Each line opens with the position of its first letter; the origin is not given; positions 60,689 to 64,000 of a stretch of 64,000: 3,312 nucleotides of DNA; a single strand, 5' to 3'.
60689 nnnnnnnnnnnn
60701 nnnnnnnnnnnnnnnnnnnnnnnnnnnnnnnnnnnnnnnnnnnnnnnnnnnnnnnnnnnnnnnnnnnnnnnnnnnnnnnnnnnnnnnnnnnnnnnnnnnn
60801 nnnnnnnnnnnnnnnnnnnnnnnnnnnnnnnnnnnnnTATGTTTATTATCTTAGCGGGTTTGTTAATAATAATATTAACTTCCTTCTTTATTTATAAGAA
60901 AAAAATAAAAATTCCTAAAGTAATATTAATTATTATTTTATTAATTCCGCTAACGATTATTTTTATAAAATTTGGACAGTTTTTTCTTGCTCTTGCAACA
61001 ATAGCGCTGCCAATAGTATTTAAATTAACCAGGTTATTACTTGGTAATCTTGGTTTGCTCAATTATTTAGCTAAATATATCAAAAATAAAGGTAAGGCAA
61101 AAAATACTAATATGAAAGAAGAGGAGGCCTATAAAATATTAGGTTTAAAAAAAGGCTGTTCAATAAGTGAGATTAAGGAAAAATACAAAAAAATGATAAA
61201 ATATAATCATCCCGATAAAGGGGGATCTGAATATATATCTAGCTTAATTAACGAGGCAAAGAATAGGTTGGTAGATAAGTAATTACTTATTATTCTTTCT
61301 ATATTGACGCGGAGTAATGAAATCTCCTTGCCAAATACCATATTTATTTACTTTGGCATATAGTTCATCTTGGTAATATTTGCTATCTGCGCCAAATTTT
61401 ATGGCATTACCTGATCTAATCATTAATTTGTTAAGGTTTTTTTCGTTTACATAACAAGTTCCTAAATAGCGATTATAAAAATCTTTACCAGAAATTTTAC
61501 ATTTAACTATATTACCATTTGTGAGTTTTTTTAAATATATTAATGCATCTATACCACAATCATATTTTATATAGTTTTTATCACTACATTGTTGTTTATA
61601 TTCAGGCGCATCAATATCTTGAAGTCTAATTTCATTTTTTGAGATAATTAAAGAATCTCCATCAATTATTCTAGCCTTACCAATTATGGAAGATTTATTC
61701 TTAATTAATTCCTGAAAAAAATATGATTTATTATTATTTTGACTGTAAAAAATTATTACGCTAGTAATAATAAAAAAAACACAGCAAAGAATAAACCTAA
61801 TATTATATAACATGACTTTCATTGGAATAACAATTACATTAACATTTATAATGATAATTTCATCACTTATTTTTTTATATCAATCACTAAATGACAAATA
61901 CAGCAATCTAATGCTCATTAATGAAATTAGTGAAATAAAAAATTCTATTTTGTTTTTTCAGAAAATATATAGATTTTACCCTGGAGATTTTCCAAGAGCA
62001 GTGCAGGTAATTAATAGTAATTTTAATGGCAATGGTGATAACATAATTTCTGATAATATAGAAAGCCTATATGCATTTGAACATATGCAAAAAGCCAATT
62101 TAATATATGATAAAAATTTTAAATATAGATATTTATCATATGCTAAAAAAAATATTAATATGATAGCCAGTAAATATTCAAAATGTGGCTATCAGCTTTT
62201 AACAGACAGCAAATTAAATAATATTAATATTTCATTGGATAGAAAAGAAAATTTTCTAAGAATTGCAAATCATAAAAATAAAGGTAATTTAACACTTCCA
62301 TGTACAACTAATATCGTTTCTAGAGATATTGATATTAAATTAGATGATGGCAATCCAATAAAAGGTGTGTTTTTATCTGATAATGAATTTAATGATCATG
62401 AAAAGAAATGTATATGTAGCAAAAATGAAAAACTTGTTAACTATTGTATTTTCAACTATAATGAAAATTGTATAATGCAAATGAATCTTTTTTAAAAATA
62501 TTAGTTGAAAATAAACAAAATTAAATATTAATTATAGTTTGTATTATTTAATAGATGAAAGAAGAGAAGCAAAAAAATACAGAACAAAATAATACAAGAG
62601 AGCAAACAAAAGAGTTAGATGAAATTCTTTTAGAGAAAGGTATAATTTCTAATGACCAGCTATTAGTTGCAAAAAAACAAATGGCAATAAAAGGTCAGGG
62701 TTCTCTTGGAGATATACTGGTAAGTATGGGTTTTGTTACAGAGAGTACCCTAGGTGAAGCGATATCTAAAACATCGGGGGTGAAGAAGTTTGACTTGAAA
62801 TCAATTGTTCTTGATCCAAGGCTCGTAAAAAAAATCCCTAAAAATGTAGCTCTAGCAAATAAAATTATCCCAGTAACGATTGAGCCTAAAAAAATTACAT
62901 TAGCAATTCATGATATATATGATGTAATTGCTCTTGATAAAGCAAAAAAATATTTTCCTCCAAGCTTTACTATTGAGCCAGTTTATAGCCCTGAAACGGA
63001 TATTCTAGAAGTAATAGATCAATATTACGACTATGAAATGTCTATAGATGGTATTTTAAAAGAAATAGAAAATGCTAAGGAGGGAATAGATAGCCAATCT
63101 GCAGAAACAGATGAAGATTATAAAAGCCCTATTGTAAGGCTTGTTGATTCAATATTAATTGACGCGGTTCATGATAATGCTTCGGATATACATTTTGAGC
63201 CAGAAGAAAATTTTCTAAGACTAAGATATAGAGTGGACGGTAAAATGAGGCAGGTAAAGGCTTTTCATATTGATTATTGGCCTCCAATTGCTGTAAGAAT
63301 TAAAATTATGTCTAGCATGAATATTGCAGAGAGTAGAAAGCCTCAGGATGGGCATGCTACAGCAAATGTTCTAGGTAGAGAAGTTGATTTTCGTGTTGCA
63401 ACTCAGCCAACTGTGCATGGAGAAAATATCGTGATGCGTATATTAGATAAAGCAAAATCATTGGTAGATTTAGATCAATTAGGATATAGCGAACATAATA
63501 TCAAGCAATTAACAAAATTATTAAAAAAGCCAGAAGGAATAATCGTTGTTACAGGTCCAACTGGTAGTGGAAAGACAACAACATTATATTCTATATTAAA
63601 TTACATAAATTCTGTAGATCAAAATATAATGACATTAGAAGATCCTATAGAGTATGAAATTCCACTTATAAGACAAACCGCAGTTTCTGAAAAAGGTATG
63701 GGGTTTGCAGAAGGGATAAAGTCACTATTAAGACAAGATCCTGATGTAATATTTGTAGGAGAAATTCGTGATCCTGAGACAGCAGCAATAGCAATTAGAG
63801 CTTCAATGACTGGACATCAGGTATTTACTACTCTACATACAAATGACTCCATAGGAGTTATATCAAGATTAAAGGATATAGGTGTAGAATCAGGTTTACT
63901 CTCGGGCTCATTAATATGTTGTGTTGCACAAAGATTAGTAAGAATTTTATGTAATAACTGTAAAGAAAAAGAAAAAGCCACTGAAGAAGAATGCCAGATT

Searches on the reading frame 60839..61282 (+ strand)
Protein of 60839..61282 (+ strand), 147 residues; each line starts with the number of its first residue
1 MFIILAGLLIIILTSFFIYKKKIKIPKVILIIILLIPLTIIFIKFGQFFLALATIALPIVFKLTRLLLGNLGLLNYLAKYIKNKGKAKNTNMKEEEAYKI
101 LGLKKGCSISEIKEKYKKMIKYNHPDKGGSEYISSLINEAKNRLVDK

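Call 76: search_protein_families(library=pfam, proteins=[window:60839-61282:+], max_evalue=0.01)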
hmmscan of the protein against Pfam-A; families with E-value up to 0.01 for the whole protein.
window:60839-61282:+ (147 aa): 2 families
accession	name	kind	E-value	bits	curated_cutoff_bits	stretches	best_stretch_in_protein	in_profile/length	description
PF00226.36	DnaJ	-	6e-09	36.3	27.8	1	97-146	2-55/63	DnaJ domain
PF03656.18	Pam16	-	1.2e-06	29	30.3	1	84-144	47-107/127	Pam16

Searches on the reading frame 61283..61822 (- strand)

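Call 76: search_protein_families(library=pfam, proteins=[window:61283-61822:-], max_evalue=0.01)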
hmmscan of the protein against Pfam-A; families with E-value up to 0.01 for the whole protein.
window:61283-61822:- (179 aa): 1 family
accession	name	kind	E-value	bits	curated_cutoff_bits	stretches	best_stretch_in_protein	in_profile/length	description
PF00565.23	SNase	-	5.8e-14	52.9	21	1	65-165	2-106/107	Staphylococcal nuclease homologue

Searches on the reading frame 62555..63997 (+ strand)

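Call 76: search_protein_families(library=pfam, proteins=[window:62555-63997:+], max_evalue=0.01)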
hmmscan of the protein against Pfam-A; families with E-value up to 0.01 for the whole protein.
window:62555-63997:+ (481 aa): 13 families
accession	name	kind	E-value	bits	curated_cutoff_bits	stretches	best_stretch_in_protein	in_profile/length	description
PF00437.27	T2SSE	-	5.4e-109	364.7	24.9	1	188-474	3-290/370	Type II/IV secretion system protein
PF05157.20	MshEN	-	3.9e-11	43.2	23.1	1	79-163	6-89/90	MshEN domain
PF13191.12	AAA_16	-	0.00025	22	32.6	1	312-354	5-51/167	AAA ATPase domain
PF01637.24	ATPase_2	-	0.00042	20.6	33.2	1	313-356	5-49/225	ATPase domain predominantly from Archaea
PF13401.12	AAA_22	-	0.00043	21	27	1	326-354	4-32/130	AAA domain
PF20720.3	nSTAND3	-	0.0013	18.9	27.2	1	316-364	7-54/155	Novel STAND NTPase 3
PF25199.1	nSTAND_NTPase5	-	0.0017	18.6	34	1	324-352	38-66/145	Novel STAND NTPase 5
PF04851.21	ResIII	-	0.0029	18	22.5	1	311-354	7-50/164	Type III restriction enzyme, res subunit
PF13604.12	AAA_30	-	0.0031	17.7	27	1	319-356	10-47/191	AAA domain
PF00004.35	AAA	-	0.0039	18.1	21.2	0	331-404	2-66/131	ATPase family associated with various cellular activities (AAA)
PF13173.12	AAA_14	-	0.0039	17.6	27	1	328-416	3-83/129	AAA domain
PF13245.12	AAA_19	-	0.0061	17.2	25.1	0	326-357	10-41/134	AAA domain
PF02492.25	cobW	-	0.0088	16.1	20.7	0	329-352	2-24/180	CobW/HypB/UreG, nucleotide-binding domain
